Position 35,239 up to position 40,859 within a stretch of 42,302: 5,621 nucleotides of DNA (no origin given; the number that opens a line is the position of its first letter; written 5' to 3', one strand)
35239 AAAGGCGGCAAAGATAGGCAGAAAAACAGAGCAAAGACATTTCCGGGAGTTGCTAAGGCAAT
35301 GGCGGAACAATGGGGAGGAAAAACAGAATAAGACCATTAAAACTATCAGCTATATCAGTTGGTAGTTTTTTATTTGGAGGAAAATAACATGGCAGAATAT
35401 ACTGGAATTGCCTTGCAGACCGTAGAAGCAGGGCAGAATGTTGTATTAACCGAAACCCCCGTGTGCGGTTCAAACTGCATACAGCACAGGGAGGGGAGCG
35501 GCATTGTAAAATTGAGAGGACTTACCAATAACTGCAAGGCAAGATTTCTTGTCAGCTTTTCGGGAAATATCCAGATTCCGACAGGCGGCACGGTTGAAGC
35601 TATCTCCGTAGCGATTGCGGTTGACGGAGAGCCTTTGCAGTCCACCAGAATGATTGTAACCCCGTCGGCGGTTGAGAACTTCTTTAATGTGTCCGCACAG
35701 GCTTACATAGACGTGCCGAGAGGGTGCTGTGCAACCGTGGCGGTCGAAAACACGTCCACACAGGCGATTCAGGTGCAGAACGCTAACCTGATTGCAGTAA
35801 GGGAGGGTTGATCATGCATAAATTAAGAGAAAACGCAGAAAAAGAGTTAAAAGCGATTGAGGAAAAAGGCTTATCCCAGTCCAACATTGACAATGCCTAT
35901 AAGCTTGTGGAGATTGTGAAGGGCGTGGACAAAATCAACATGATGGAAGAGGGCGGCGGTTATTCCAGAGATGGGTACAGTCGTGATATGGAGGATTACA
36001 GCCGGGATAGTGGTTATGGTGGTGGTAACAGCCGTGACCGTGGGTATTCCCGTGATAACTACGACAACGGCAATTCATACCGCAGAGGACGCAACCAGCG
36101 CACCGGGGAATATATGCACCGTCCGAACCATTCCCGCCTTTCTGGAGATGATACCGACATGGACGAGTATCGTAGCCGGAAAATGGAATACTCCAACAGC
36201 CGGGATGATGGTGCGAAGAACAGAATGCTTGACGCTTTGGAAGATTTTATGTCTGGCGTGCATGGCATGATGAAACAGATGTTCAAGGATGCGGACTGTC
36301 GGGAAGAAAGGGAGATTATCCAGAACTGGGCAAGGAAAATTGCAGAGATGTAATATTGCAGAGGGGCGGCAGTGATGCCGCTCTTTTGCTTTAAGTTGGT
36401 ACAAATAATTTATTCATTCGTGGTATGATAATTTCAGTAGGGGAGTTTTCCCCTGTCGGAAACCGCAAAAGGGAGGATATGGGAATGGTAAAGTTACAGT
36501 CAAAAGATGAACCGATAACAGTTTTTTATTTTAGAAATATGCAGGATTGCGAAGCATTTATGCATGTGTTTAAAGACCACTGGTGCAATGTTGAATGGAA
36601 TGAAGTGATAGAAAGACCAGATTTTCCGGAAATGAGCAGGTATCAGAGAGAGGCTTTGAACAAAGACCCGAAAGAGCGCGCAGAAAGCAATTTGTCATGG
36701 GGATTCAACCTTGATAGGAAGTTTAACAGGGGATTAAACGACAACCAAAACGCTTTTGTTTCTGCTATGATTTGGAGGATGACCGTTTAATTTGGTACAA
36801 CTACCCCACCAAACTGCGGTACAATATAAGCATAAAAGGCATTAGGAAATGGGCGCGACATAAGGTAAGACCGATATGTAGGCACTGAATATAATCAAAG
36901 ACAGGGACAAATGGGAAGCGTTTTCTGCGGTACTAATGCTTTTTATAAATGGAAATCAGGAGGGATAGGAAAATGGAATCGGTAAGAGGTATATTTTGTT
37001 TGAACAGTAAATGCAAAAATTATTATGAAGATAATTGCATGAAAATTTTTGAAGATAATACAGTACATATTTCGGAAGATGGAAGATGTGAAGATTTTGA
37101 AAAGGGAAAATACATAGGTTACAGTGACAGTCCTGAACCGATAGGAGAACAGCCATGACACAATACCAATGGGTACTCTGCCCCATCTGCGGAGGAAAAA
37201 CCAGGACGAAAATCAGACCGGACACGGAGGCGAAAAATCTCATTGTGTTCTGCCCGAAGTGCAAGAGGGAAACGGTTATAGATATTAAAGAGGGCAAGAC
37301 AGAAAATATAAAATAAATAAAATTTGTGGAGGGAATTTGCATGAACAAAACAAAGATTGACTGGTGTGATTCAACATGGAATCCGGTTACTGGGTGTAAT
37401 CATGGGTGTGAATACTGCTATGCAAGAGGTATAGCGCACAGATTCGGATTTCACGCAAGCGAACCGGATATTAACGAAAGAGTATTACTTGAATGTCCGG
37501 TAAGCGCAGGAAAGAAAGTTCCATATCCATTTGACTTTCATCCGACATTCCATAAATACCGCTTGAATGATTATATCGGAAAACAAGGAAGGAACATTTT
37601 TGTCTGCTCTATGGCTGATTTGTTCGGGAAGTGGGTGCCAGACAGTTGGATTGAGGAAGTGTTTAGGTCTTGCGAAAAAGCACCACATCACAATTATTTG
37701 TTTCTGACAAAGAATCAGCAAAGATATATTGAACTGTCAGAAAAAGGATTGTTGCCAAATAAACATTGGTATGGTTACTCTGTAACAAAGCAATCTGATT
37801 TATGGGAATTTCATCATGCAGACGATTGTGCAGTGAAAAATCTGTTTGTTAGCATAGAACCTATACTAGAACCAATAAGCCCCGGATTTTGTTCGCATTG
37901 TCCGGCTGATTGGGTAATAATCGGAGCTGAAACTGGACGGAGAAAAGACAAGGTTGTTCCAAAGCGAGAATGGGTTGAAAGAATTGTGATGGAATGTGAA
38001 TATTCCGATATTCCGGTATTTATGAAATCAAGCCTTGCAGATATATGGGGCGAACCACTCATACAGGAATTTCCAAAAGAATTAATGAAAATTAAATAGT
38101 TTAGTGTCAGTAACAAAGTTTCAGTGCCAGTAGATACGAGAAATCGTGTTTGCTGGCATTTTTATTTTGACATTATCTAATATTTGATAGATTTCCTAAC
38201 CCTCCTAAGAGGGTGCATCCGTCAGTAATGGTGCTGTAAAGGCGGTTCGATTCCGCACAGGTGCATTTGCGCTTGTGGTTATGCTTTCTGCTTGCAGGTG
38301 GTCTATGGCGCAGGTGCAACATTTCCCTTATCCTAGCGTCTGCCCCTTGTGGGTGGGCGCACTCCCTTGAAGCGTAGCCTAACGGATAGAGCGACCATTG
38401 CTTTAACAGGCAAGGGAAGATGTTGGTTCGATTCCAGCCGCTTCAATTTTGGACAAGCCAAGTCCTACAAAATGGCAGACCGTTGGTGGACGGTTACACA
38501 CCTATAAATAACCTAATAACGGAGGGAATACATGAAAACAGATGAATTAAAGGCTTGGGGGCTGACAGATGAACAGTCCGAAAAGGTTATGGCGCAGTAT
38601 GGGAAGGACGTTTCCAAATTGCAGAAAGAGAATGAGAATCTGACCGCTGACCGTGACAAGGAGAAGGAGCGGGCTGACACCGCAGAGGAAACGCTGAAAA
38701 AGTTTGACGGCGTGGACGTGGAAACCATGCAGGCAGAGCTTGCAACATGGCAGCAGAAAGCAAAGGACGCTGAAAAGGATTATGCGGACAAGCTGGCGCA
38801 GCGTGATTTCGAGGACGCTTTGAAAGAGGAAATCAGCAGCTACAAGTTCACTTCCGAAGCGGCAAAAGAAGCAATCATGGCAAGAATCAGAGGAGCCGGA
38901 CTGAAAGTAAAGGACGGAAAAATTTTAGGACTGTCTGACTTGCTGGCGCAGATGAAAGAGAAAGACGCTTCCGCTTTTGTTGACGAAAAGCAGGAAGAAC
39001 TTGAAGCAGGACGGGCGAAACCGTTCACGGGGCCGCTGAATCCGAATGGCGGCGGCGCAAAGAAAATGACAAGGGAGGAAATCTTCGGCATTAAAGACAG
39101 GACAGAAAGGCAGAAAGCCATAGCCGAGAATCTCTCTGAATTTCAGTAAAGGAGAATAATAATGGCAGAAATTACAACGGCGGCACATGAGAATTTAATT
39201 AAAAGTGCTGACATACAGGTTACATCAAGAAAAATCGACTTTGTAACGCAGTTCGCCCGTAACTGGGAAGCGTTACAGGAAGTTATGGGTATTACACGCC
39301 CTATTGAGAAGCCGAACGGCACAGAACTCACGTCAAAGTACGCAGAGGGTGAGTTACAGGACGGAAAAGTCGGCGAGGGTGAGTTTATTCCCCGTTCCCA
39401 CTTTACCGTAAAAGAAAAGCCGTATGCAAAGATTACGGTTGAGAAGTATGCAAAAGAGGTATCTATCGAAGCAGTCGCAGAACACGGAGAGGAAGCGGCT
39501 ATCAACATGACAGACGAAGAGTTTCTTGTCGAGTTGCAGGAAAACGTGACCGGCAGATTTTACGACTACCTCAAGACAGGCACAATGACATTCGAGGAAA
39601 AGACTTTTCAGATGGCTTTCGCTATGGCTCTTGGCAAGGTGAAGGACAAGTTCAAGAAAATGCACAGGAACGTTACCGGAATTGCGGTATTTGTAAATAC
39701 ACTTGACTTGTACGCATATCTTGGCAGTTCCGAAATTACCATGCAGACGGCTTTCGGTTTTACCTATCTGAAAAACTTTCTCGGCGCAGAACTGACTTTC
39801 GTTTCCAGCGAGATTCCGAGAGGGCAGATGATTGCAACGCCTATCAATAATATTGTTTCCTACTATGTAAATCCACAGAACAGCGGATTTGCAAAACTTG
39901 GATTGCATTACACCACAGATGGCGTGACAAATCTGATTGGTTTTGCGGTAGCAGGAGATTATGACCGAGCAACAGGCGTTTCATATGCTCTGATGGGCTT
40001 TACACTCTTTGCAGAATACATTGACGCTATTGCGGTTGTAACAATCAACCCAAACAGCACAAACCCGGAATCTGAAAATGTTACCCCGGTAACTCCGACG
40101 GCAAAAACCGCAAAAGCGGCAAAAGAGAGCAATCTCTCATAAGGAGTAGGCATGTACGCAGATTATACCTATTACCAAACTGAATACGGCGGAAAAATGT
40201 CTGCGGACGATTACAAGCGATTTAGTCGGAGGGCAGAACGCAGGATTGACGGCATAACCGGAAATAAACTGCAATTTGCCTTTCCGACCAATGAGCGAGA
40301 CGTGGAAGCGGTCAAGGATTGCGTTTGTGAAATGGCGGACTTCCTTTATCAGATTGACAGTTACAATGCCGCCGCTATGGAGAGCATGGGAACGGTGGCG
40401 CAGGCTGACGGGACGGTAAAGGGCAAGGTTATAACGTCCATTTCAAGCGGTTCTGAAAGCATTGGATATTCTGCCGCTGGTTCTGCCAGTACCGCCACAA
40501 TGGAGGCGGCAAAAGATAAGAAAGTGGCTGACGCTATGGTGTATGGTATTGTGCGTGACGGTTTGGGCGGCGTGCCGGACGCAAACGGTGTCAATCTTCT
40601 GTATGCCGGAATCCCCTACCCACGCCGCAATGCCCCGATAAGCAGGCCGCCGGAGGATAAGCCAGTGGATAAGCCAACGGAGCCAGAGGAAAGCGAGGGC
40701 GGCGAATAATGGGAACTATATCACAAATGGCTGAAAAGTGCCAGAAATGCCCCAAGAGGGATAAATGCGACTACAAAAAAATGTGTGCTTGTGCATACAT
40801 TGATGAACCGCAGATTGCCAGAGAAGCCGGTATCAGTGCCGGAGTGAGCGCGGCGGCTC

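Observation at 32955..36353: Cluster of low-complexity, spore-surface-like or condensate-like proteins expressed from late promoters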

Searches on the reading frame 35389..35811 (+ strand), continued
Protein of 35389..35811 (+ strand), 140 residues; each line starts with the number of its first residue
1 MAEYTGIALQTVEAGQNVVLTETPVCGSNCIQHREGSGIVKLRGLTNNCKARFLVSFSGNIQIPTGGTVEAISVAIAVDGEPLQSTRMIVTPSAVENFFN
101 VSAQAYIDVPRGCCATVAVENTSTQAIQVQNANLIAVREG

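Call 81: get_annotated_region(hit=H37, flank=14000)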
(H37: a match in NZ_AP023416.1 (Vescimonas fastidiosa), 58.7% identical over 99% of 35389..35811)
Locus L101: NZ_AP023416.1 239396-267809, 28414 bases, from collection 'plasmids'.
description: Vescimonas fastidiosa strain MM35 plasmid pMM35_01
organism: Vescimonas fastidiosa (NCBI taxid 2714353)
taxonomy: Bacteria; Bacillota; Clostridia; Eubacteriales; Oscillospiraceae; Vescimonas; Vescimonas fastidiosa
host: -; source: Homo sapiens; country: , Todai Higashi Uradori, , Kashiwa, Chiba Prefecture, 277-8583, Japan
typing (MOB-suite, as given by PLSDB): non-mobilizable
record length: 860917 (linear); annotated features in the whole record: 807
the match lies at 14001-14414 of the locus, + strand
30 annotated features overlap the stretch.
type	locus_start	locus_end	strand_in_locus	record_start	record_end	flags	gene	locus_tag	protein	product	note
CDS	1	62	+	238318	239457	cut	-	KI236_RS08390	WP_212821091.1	hypothetical protein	-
CDS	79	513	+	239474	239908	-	-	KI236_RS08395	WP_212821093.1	hypothetical protein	-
CDS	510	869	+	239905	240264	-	-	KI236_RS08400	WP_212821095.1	hypothetical protein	-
CDS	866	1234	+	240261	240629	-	-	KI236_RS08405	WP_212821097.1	hypothetical protein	-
CDS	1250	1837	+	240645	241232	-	-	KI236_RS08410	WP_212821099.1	hypothetical protein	-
CDS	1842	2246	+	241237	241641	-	-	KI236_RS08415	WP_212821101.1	hypothetical protein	-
CDS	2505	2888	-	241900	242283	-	-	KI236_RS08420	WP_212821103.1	PH domain-containing protein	-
CDS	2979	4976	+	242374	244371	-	-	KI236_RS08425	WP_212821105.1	hypothetical protein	-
CDS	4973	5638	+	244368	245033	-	-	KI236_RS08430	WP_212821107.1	hypothetical protein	-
CDS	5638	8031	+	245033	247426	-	-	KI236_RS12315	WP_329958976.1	phage tail protein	-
CDS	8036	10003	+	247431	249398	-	-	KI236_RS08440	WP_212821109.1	DUF859 family phage minor structural protein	-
CDS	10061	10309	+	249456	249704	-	-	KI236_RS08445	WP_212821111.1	hypothetical protein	-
CDS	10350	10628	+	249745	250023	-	-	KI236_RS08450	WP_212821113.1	phage holin family protein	-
CDS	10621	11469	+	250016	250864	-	-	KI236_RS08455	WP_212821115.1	N-acetylmuramoyl-L-alanine amidase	GO:0009253 - peptidoglycan catabolic process [Evidence IEA]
CDS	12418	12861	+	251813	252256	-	-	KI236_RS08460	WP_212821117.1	hypothetical protein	-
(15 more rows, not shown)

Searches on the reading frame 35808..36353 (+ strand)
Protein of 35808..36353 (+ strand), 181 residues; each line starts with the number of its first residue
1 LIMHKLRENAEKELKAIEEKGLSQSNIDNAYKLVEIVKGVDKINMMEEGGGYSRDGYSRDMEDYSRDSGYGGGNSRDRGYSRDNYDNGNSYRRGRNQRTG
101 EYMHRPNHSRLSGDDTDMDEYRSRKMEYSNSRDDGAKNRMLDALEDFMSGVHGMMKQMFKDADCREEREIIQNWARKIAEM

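Call 4: search_protein_families(library=pfam, proteins=[window:35808-36353:+], max_evalue=1)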
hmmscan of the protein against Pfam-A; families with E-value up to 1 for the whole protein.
window:35808-36353:+ (181 aa): 0 families

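Call 5: search_protein_families(library=phrogs, proteins=[window:35808-36353:+], max_evalue=0.1)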
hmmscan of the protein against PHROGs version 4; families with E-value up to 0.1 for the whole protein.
window:35808-36353:+ (181 aa): 1 family
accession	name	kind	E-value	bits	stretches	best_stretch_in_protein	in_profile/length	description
phrog_28802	-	unknown function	1.1e-81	274.6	1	2-181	1-189/190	-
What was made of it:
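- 35814..36353 (+): E: about 179 aa. Helical N- and C-terminal parts around an R/Y/D/G/S-rich repeat region ((Y/N)SRD x5). An alternative TTG start at 35808 overlaps the D stop codon. phrog_28802, E 1e-81 (call 5).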

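Call 27: search_protein_families(library=ncbifam, proteins=[window:35808-36353:+], max_evalue=0.1)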
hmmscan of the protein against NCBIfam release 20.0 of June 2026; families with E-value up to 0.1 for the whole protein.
window:35808-36353:+ (181 aa): 0 families

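Call 47: search_protein_families(library=padloc, proteins=[window:35808-36353:+], max_evalue=0.1)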
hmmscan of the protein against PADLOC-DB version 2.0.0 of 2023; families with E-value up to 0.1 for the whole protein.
window:35808-36353:+ (181 aa): 0 families

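Call 54: search_solved_structures(query=A7, max_evalue=10, show_alignments=1)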
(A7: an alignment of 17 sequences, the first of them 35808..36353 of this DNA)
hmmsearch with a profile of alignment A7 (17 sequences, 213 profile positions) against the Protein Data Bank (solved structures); distinct sequences matched with E-value up to 10: 2.
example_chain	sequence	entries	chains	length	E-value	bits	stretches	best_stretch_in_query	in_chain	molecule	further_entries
2p4w_A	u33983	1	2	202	0.011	19.2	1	141-209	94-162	Transcriptional regulatory protein arsR family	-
9hx8_A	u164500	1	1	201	1.1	12.7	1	62-161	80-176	Ubiquitin-like protein SMT3,Serine/arginine-rich splicing factor 6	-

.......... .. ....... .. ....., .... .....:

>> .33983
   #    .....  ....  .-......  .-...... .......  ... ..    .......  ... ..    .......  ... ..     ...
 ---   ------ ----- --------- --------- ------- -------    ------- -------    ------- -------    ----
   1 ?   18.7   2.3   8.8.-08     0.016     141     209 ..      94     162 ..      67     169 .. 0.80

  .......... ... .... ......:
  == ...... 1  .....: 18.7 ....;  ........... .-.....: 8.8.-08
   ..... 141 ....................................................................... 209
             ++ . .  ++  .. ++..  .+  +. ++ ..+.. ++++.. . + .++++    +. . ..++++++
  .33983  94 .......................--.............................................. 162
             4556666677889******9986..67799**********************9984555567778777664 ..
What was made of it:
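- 35814..36353 (+): No significant PDB hit (call 54).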

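Call 89: find_related_loci(query=A7, collection=viral_contigs, flank=5000)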
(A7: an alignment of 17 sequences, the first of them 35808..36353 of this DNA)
Query A7 (181 aa) in viral_contigs; peptide patterns used: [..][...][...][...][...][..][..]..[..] (x = any residue, [..] = any of these).
600 stretches matched a pattern (row limit reached: there are more); 18 encode a relative of the query (tblastn E <= 1e-3); 18 distinct loci.
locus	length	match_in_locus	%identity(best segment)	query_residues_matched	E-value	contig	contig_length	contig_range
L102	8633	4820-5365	92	2-181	3e-108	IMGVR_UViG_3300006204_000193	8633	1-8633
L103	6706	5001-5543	86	3-181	1e-97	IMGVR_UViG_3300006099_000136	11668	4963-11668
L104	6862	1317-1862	83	2-181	1e-96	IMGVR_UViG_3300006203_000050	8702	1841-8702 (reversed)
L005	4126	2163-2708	82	1-181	4e-95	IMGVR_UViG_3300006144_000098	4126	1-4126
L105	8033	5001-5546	78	2-181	1e-90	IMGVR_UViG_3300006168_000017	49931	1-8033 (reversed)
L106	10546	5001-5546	74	2-181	5e-86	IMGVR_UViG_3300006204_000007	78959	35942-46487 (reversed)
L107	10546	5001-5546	74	2-181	5e-86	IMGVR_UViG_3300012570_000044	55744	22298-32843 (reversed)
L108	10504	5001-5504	74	2-181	2e-83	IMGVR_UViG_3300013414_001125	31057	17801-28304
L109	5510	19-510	69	2-181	2e-74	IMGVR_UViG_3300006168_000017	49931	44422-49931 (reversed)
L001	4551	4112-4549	79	1-144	3e-70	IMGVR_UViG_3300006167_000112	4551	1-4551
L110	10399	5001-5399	36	2-152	3e-11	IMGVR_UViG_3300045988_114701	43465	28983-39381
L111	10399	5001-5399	36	2-152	6e-11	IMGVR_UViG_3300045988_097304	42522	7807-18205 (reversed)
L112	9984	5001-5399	36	2-152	7e-11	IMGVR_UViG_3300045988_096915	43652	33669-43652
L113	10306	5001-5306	39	2-120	1e-10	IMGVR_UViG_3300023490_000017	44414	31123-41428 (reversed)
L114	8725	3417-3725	37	3-114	1e-7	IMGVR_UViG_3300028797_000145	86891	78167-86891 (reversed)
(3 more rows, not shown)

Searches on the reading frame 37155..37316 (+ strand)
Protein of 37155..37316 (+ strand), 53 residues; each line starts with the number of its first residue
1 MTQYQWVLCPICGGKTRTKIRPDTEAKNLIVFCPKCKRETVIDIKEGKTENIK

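Call 92: search_protein_families(library=pfam, proteins=[window:37155-37316:+], max_evalue=0.01)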
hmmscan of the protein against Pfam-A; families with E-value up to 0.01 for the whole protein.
window:37155-37316:+ (53 aa): 12 families
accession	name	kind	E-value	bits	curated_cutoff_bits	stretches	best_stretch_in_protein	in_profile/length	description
PF14205.11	Cys_rich_KTR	-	5.1e-22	77.9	25.5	1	5-53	2-50/54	Cysteine-rich KTR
PF14803.11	Zn_ribbon_Nudix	-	0.0001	22.6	25.6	0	9-23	3-17/34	Nudix N-terminal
PF10601.15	zf-LITAF-like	-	0.0014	19.1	23.8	0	4-28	3-27/70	LITAF-like zinc ribbon domain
PF14354.12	Lar_restr_allev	-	0.0019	18.8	28.6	1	9-45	6-41/58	Restriction alleviation protein Lar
PF08271.17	Zn_Ribbon_TF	-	0.002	18.1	29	0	32-47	2-18/43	TFIIB zinc-binding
PF08273.17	Zn_Ribbon_Prim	-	0.0036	18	23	0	9-39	6-34/37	Zinc-binding domain of primase-helicase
PF24460.1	DUF7575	-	0.0048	16.7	28.5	0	33-40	6-13/28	Domain of unknown function (DUF7575)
PF14255.11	Cys_rich_CPXG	-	0.0052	17.1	25.2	0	8-47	2-41/52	Cysteine-rich CPXCG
PF13248.11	Zn_ribbon_3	-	0.0063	16.4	27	0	5-15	15-25/26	zinc-ribbon domain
PF14369.11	Zn_ribbon_19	-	0.0069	17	30.8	0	21-38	13-29/35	zinc-ribbon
PF17136.10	ribosomal_L24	-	0.0091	16.7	27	0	26-48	28-53/65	Ribosomal proteins 50S L24/mitochondrial 39S L24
PF23454.1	Zn_ribbon_Brz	-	0.0097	16.9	27.9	0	31-50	6-25/58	Transcriptional regulator Brz zinc beta ribbon domain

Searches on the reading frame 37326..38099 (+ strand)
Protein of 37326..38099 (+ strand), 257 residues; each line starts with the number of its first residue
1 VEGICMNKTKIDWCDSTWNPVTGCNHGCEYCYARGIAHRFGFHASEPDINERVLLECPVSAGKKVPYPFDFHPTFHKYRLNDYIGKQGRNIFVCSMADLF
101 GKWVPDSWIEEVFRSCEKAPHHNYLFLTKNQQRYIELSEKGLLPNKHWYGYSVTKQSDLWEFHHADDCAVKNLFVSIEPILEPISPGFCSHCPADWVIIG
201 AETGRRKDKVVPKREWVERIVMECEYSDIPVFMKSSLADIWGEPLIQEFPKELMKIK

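Call 5: search_protein_families(library=phrogs, proteins=[window:37326-38099:+], max_evalue=0.1)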
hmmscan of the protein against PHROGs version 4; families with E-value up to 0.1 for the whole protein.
window:37326-38099:+ (257 aa): 2 families
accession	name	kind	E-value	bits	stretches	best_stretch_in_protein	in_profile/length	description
phrog_2045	-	unknown function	2.6e-66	225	1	6-248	2-243/299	-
phrog_13321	-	unknown function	1.9e-05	25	1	18-43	46-71/307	-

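Call 92: search_protein_families(library=pfam, proteins=[window:37326-38099:+], max_evalue=0.01)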
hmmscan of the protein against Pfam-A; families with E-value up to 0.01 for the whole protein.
window:37326-38099:+ (257 aa): 2 families
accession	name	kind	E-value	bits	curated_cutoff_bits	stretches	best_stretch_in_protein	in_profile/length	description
PF07505.17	DUF5131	-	8.9e-44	150.3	28.9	1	8-235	1-214/243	Protein of unknown function (DUF5131)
PF04055.27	Radical_SAM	-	0.00048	20.8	29.5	1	19-50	2-34/166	Radical SAM superfamily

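Call 93: search_protein_families(library=ncbifam, proteins=[window:37326-38099:+], max_evalue=0.01)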
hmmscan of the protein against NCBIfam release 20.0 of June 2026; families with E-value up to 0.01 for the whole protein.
window:37326-38099:+ (257 aa): 4 families
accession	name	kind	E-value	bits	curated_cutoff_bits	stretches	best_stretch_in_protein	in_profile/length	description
TIGR04471.1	rSAM_mob_pairA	equivalog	1.7e-32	112.7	355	2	74-255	42-217/220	radical SAM mobile pair protein A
NF033668.1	rSAM_PA0069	hypoth_equivalog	7.5e-06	25.2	360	1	16-42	59-85/348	PA0069 family radical SAM protein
TIGR04470.1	rSAM_mob_pairB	equivalog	0.00028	20.4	410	1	6-45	10-48/285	radical SAM mobile pair protein B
NF038135.1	rSAM_Rv2578c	equivalog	0.00076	18.6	430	1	17-54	63-100/317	Rv2578c family radical SAM protein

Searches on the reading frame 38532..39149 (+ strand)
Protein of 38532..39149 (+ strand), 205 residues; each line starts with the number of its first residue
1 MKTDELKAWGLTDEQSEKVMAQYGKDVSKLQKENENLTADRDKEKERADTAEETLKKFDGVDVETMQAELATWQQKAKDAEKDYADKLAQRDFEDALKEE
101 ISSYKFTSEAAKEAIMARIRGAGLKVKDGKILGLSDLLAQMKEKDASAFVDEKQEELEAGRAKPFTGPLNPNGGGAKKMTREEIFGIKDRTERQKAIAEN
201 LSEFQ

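Call 7: search_protein_families(library=phrogs, proteins=[window:38532-39149:+], max_evalue=0.001)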
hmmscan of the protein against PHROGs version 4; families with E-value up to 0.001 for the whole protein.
window:38532-39149:+ (205 aa): 1 family
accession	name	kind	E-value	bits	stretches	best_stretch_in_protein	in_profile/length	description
phrog_194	-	head and packaging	2.6e-30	107.3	1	1-182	21-205/335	head scaffolding protein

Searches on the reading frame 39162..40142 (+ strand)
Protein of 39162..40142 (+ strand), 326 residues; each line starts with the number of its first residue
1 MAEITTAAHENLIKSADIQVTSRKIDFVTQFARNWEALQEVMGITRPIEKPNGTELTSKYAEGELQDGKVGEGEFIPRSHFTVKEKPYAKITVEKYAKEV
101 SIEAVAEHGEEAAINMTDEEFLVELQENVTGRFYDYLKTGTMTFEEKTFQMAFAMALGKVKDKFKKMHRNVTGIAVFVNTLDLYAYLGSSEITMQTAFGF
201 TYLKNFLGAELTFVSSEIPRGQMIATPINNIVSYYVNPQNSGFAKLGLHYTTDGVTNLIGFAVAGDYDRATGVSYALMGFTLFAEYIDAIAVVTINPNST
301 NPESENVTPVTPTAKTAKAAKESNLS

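Call 7: search_protein_families(library=phrogs, proteins=[window:39162-40142:+], max_evalue=0.001)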
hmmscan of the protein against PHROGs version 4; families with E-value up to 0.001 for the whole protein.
window:39162-40142:+ (326 aa): 1 family
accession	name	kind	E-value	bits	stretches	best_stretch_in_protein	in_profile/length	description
phrog_544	-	head and packaging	4.9e-38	132.2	1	6-301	5-279/282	major head protein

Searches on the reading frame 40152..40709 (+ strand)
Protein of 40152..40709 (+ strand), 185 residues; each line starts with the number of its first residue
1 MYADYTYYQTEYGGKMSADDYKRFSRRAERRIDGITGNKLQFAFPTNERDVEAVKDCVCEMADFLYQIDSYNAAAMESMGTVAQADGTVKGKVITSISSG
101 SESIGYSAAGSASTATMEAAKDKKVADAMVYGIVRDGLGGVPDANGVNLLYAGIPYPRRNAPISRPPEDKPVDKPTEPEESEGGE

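Call 7: search_protein_families(library=phrogs, proteins=[window:40152-40709:+], max_evalue=0.001)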
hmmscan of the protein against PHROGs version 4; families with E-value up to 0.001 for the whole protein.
window:40152-40709:+ (185 aa): 1 family
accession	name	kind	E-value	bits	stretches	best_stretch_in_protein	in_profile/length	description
phrog_541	-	connector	1e-19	71.8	1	1-154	2-126/129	head-tail adaptor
